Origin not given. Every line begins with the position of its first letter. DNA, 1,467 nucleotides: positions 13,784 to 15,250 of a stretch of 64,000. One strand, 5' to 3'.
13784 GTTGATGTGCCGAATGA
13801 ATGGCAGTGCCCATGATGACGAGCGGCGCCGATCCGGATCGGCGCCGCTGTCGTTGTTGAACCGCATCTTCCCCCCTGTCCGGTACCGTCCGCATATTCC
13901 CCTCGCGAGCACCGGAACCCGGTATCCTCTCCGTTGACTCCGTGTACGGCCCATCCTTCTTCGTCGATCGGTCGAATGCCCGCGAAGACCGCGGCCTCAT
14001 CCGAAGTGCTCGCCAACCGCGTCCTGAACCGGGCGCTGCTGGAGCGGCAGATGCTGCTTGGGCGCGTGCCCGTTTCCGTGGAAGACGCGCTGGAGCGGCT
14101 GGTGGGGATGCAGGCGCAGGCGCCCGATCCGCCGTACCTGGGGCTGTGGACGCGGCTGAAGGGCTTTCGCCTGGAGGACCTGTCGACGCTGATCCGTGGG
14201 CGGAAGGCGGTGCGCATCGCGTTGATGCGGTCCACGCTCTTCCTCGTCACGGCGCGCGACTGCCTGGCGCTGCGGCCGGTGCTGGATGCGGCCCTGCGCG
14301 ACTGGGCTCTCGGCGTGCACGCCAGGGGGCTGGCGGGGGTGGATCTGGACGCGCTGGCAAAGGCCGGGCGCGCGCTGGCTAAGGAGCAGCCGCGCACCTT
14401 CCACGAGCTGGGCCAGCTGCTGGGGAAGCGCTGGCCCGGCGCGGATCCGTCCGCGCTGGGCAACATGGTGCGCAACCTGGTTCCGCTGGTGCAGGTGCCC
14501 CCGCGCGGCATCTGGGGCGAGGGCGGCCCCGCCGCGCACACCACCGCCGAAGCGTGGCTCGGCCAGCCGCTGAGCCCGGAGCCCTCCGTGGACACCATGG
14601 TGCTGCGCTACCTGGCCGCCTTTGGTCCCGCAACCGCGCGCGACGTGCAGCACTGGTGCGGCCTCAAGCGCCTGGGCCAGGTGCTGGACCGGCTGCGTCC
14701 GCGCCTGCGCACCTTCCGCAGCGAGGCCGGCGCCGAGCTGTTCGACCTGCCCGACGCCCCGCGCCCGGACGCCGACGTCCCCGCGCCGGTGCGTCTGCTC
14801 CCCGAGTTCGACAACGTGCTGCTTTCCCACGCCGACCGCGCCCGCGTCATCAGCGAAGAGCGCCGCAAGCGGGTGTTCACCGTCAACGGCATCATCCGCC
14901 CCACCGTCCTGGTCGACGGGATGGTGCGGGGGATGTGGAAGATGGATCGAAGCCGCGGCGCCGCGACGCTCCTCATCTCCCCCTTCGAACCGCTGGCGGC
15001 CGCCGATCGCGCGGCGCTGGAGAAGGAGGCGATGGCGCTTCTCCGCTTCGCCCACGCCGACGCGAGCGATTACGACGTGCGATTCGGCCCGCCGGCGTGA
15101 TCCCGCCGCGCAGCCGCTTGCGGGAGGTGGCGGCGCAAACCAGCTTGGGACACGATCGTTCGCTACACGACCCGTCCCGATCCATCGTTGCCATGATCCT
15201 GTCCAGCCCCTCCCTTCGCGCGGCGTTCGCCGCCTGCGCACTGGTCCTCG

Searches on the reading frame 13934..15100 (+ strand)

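Call 56: search_protein_families(library=padloc, proteins=[window:13934-15100:+], max_evalue=0.01)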
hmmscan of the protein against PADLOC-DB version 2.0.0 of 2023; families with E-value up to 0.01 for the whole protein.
window:13934-15100:+ (388 aa): 0 families

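Call 66: search_protein_families(library=pfam, proteins=[window:13934-15100:+], max_evalue=0.01)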
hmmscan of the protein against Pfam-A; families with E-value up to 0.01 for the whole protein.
window:13934-15100:+ (388 aa): 1 family
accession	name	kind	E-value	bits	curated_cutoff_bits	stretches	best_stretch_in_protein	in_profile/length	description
PF06224.18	AlkZ-like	-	1.8e-90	304.3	25.9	1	53-372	1-329/329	DNA glycosylase AlkZ-like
